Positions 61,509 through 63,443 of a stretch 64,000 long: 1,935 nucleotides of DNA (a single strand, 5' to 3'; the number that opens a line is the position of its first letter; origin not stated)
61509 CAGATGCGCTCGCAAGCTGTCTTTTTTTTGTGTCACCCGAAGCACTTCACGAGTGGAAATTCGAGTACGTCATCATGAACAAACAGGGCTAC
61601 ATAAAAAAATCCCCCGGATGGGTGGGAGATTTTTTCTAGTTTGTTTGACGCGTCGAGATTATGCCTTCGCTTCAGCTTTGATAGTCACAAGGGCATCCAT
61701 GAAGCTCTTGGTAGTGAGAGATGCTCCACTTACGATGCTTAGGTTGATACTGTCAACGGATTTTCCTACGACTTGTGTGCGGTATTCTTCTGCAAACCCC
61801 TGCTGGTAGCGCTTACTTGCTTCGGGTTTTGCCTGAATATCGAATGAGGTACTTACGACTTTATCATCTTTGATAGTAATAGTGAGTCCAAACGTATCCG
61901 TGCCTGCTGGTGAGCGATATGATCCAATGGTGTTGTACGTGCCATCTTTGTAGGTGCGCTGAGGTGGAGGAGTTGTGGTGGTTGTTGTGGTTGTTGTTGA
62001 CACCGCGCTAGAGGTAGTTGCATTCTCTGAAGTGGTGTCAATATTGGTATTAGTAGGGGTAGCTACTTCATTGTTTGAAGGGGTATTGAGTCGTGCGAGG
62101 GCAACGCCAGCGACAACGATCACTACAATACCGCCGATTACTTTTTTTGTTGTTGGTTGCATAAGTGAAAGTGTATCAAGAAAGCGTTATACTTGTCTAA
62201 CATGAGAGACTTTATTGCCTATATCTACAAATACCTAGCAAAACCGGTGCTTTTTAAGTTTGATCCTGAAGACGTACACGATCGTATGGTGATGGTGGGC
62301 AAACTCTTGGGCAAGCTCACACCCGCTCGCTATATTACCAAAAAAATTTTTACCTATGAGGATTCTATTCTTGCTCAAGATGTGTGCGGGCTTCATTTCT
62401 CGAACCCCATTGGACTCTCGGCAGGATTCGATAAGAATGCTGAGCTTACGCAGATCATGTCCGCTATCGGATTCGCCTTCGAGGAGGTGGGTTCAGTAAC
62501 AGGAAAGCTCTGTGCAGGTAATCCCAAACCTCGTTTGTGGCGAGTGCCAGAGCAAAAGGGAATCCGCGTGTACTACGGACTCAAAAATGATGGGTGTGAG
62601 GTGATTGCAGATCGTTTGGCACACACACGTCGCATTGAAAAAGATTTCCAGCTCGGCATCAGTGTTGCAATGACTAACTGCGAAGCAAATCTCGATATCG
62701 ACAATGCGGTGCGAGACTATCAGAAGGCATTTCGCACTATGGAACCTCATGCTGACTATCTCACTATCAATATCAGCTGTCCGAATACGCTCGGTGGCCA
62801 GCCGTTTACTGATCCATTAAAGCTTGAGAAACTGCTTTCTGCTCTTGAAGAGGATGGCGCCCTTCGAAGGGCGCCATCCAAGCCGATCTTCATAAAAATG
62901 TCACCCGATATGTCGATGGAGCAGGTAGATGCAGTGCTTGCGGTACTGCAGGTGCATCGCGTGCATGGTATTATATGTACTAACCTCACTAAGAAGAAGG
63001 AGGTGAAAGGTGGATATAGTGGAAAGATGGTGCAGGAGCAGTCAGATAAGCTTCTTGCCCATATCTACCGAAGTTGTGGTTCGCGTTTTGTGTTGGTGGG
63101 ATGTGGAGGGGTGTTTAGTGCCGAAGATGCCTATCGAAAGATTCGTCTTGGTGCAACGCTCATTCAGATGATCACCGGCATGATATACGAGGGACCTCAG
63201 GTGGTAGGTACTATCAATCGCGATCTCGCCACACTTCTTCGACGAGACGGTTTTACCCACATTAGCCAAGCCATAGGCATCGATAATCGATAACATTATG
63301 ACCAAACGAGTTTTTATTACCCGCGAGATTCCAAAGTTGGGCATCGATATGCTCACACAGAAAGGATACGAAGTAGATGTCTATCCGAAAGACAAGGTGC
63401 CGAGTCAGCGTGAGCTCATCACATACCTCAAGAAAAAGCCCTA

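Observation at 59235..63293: Membrane flavinylation module with an NqrB/RnfD-like and FNR fusion, ApbE, an FMN-binding protein and a quinone DHODH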

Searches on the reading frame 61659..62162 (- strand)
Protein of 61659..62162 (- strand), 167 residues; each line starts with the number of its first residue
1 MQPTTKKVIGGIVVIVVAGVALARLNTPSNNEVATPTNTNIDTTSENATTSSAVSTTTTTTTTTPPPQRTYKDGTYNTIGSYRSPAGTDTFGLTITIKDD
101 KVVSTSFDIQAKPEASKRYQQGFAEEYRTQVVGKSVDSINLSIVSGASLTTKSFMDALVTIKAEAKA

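Call 3: search_protein_families(library=pfam, proteins=[window:61659-62162:-], max_evalue=0.01)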
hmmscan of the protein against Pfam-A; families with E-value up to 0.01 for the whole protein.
window:61659-62162:- (167 aa): 1 family
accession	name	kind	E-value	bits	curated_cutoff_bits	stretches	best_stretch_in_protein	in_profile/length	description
PF21827.1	New_glue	-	0.0038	17.4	31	1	14-64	9-61/94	New glue protein family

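Call 4: search_protein_families(library=ncbifam, proteins=[window:61659-62162:-], max_evalue=0.01)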
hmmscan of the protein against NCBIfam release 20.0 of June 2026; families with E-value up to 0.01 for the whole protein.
window:61659-62162:- (167 aa): 2 families
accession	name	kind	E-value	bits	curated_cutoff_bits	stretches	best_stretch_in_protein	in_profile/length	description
NF041941.1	lipo_FMN_PplA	exception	2e-05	24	325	1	5-128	2-113/302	extracellular electron transfer flavoprotein PplA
NF033885.1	conj_TraP_IncI1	equivalog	0.0015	18.3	135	1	6-68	14-75/217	conjugal transfer protein TraP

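Call 35: find_homologous_proteins(query=window:61659-62162:-, max_evalue=0.001)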
Query window:61659-62162:- (167 aa): 182 proteins with E <= 0.001 among 364 candidates; the best 120 are listed.
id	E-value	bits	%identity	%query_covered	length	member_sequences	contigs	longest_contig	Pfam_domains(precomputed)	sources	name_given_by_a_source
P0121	7.3e-96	336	100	100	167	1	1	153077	-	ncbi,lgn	-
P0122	1.8e-30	124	48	96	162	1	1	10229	-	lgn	-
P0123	7.9e-26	109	52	58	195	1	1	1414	-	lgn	-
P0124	7.9e-25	106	45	93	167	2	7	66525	-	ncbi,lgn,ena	-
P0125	1.2e-24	105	43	80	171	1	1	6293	-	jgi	jgi:uncharacterized protein with FMN-binding domain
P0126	2.5e-24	104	52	60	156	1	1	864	-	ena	-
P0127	3.3e-24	104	51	60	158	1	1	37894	-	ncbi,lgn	-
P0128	3.9e-24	103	48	59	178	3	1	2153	-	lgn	-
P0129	1.1e-23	102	52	58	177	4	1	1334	-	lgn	-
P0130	2.4e-23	101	51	59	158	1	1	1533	-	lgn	-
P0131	3.4e-23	100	40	98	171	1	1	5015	-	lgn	-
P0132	3.6e-23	100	45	68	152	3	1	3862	-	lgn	-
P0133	6.6e-23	99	43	94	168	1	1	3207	-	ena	-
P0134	1.0e-22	99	39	97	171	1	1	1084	-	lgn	-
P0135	1.7e-22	98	46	63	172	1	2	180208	-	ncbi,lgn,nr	ncbi:MAG TPA: hypothetical protein VLH84_05435 [Patescibacteria group bacterium]|nr:hypothetical pro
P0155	1.5e-20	92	44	61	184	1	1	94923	-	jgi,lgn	jgi:uncharacterized protein with FMN-binding domain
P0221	3.6e-16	77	41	58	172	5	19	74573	-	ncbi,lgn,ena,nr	ncbi:MAG TPA: hypothetical protein GX406_03915 [Pseudoclavibacter sp.]|nr:hypothetical protein [Pseu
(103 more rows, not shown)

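Call 38: search_solved_structures(query=A3, max_evalue=10, show_alignments=3)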
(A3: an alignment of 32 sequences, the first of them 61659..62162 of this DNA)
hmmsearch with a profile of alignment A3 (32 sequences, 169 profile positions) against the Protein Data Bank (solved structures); distinct sequences matched with E-value up to 10: 6.
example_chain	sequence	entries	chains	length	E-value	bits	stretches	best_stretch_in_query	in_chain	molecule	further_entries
8p2a_A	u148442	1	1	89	0.0052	19.8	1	93-162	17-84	FMN-binding domain-containing protein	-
6eri_BF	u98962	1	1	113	0.18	14.8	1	63-112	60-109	30S ribosomal protein S6 alpha, chloroplastic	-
5x8p_f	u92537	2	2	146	0.33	13.9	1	63-112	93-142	30S ribosomal protein S6 alpha, chloroplastic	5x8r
4v61_AF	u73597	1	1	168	0.44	13.5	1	63-112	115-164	Ribosomal Protein S6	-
3dob_A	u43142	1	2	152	0.54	13.2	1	36-117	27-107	Heat shock 70 kDa protein F44E5.5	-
5mmj_f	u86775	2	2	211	0.63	13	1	63-112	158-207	plastid ribosomal protein bS6c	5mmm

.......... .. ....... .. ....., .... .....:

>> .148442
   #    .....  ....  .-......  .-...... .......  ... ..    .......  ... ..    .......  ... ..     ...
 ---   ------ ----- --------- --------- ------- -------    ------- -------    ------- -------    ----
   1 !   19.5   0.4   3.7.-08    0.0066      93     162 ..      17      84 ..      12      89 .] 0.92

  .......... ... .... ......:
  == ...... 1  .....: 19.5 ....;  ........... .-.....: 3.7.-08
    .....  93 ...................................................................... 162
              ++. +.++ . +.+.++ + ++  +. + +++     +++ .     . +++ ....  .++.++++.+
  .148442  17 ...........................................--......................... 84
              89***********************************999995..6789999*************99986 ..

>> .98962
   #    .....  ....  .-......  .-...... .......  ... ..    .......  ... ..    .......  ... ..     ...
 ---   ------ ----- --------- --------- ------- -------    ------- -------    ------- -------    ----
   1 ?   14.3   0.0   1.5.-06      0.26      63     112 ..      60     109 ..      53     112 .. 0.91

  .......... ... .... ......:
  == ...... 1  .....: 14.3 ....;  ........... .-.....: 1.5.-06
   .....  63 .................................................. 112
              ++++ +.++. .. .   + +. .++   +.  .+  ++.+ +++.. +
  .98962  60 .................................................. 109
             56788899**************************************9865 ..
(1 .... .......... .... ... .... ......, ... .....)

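Call 39: search_protein_families(library=pfam, alignment_id=A3, max_evalue=1)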
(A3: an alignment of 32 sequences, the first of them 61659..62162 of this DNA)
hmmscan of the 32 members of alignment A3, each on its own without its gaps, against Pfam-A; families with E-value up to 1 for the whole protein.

A. member 1, window:61659-62162:- (167 aa): 4 families
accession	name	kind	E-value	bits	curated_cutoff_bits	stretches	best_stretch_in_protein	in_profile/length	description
PF21827.1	New_glue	-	0.0038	17.4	31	1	14-64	9-61/94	New glue protein family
PF03229.18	Alpha_GJ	-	0.052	14.6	21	1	9-75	8-75/126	Alphavirus glycoprotein J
PF09531.15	Ndc1_Nup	-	0.076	12.2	29.8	1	29-132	367-472/607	Nucleoporin protein Ndc1-Nup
PF25686.1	Betaherpes_U91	-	0.31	10.9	27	1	8-65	19-76/157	Betaherpesvirus U91 protein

B. families by the number of members that match (of 32 scanned): 61 families (the first 25 are shown)
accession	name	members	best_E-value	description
PF04205.19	FMN_bind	14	0.00034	FMN-binding domain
PF21827.1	New_glue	10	0.00036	New glue protein family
PF16118.10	DUF4834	4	0.032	Domain of unknown function (DUF4834)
PF25706.1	HCMV_UL116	3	0.0013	Human cytomegalovirus UL116 protein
PF09976.15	TPR_21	3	0.034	Tetratricopeptide repeat-like domain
PF13623.11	SurA_N_2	3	0.043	SurA-like N-terminal domain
PF11928.13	DUF3446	2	0.0052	Early growth response N-terminal domain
PF24350.1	DUF7510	2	0.009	Family of unknown function (DUF7510)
PF06333.17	Med13_C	2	0.019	Mediator complex subunit 13 C-terminal domain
PF10437.14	Lip_prot_lig_C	2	0.048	Bacterial lipoate protein ligase C-terminus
PF25686.1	Betaherpes_U91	2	0.054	Betaherpesvirus U91 protein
PF25184.1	YxzE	2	0.073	YxzE-like putative bacteriocin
PF20087.4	DUF6479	2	0.076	Family of unknown function (DUF6479)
PF12685.13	SpoIIIAH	1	0.001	SpoIIIAH-like protein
PF06682.17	SARAF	1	0.0029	SOCE-associated regulatory factor of calcium homoeostasis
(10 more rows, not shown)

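Call 62: find_encoding_contigs(protein=P0155, flank=4000, max_places=1)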
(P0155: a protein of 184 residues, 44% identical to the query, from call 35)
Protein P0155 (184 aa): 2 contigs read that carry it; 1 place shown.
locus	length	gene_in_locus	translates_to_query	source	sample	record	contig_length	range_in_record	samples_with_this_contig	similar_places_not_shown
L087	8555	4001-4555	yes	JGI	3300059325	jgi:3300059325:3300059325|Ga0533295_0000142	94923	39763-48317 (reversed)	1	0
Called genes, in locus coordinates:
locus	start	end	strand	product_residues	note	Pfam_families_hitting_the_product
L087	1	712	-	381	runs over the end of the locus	PF01384:PHO4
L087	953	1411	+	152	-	PF06210:DUF1003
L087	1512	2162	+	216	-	PF00160:Pro_isomerase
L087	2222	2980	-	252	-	PF02525:Flavodoxin_2 (weak), PF03358:FMN_red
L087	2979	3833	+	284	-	PF00903:Glyoxalase, PF18029:Glyoxalase_6 (weak), PF22677:Ble-like_N (faint), PF00903:Glyoxalase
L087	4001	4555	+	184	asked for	-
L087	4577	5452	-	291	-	PF02424:ApbE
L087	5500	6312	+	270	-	-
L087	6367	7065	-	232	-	PF00395:SLH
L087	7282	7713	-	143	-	PF03413:PepSY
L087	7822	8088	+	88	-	PF11731:Cdd1, PF10391:DNA_pol_lambd_f (weak)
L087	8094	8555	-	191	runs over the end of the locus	PF28474:DUF8412, PF13376:OmdA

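Call 63: find_encoding_contigs(protein=P0221, flank=4000, max_places=1)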
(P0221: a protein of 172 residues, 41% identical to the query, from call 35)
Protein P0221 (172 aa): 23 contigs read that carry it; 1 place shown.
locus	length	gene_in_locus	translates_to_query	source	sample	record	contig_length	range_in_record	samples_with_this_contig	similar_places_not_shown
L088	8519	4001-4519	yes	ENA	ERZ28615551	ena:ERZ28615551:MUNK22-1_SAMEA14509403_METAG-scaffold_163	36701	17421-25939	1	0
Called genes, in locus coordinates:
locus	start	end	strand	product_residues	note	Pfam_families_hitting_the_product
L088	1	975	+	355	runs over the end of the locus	PF00356:LacI, PF00532:Peripla_BP_1, PF13377:Peripla_BP_3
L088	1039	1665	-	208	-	PF00226:DnaJ, PF13828:DUF4190 (weak)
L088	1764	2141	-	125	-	PF00893:Multi_Drug_Res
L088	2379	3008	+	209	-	PF00300:His_Phos_1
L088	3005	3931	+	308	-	PF00892:EamA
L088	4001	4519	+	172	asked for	-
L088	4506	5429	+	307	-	PF02424:ApbE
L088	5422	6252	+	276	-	PF03116:NQR2_RnfD_RnfE (weak)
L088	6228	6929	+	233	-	-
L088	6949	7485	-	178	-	-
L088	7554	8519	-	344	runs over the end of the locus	PF00892:EamA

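Call 64: find_encoding_contigs(protein=P0127, flank=4000, max_places=1)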
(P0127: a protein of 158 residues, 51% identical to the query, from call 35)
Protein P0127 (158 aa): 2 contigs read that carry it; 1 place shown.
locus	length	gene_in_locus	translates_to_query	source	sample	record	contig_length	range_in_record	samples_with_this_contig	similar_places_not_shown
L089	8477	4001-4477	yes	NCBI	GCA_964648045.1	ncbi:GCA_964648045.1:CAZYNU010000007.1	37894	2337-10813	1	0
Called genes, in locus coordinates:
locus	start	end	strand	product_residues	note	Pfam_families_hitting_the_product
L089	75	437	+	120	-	-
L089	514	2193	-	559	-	PF05970:PIF1, PF13245:AAA_19, PF13604:AAA_30, PF13401:AAA_22 (faint), PF14493:HTH_40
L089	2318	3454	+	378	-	PF07995:GSDH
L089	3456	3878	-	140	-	-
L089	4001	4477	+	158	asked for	-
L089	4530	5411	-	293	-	PF02424:ApbE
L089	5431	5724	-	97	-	-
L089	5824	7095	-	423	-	PF03952:Enolase_N, PF00113:Enolase_C, PF07476:MAAL_C (weak), PF13378:MR_MLE_C (weak)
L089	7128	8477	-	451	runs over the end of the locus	PF00224:PK, PF02887:PK_C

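Call 72: search_protein_families(library=pfam, proteins=[L088:5422-6249:+, L088:6228-6926:+], max_evalue=0.01)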
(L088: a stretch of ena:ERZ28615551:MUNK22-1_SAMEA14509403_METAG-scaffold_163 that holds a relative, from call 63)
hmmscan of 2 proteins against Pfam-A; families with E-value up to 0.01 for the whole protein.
L088:5422-6249:+ (276 aa): 1 family
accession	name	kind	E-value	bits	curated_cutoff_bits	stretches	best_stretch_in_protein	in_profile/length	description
PF03116.20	NQR2_RnfD_RnfE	-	1.6e-11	44.6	27.7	2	22-133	17-128/296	NQR2, RnfD, RnfE family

L088:6228-6926:+ (233 aa): 1 family
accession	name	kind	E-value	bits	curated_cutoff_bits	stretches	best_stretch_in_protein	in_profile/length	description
PF00175.26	NAD_binding_1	-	0.0061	17.6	22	0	116-214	1-107/109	Oxidoreductase NAD-binding domain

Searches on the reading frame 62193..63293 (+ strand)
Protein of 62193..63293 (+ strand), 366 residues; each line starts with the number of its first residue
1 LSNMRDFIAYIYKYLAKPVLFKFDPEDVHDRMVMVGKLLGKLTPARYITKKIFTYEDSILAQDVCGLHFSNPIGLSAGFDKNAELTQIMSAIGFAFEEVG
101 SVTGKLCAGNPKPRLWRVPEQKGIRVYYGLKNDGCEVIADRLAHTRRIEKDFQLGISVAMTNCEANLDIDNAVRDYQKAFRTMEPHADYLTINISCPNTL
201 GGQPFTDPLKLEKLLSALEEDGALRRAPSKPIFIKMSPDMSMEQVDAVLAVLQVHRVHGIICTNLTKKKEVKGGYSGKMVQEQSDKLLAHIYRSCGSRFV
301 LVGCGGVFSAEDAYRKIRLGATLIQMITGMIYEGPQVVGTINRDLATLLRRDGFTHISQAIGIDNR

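Call 3: search_protein_families(library=pfam, proteins=[window:62193-63293:+], max_evalue=0.01)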
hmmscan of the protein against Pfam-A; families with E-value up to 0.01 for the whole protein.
window:62193-63293:+ (366 aa): 1 family
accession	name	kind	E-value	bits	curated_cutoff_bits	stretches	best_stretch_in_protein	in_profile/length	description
PF01180.27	DHO_dh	-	1.9e-58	198.4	27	1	60-349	2-291/291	Dihydroorotate dehydrogenase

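Call 4: search_protein_families(library=ncbifam, proteins=[window:62193-63293:+], max_evalue=0.01)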
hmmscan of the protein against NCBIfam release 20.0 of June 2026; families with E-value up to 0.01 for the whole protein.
window:62193-63293:+ (366 aa): 16 families
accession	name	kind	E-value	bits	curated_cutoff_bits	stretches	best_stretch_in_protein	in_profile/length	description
NF003651.0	PRK05286.2-4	equivalog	2.6e-102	342.2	448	1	19-365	16-376/377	quinone-dependent dihydroorotate dehydrogenase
NF003652.0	PRK05286.2-5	equivalog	3.9e-101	338.7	267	1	11-357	2-352/353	quinone-dependent dihydroorotate dehydrogenase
NF003645.0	PRK05286.1-2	equivalog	1.5e-88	297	366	1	12-365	5-355/359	quinone-dependent dihydroorotate dehydrogenase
NF003649.0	PRK05286.2-2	equivalog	3.8e-81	272.8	505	1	16-365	6-350/351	quinone-dependent dihydroorotate dehydrogenase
TIGR01036.1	pyrD_sub2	equivalog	4.3e-81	272.4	200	1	15-366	3-356/356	dihydroorotate dehydrogenase (quinone)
NF003648.0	PRK05286.2-1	equivalog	1.1e-77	261.3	433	1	11-364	3-355/360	quinone-dependent dihydroorotate dehydrogenase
NF003650.0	PRK05286.2-3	equivalog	4.5e-72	243.1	477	1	51-364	64-388/393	quinone-dependent dihydroorotate dehydrogenase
NF003646.0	PRK05286.1-4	equivalog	5e-72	242.6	457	1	14-346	4-337/341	quinone-dependent dihydroorotate dehydrogenase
NF003647.0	PRK05286.1-5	equivalog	1.9e-65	221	619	1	12-364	2-353/354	quinone-dependent dihydroorotate dehydrogenase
NF003644.0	PRK05286.1-1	equivalog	4.6e-58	196.9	418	1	14-341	4-332/336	quinone-dependent dihydroorotate dehydrogenase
NF005574.0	PRK07259.1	equivalog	2.3e-20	72.7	269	1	60-363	5-301/304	dihydroorotate dehydrogenase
TIGR01037.2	pyrD_sub1_fam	subfamily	9.1e-20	70.9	270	1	62-363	3-298/300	dihydroorotate dehydrogenase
NF002702.0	PRK02506.1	equivalog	2.8e-19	69.4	301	1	81-362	27-307/313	dihydroorotate oxidase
NF041011.1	dihydoor_dh_Arch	equivalog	7.1e-17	61.4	330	1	64-363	3-286/289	dihydroorotate dehydrogenase PyrD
NF006183.0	PRK08318.1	equivalog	1.1e-11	44.1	335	1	176-363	115-318/422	NAD-dependent dihydropyrimidine dehydrogenase subunit PreA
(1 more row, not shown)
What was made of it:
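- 62193..63293 (+): pyrD, a class 2 (quinone-type) dihydroorotate dehydrogenase. It is an adjacent gene and NOT part of the module. TIGR01036 at 272 bits against a cut-off of 200 (call 4).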
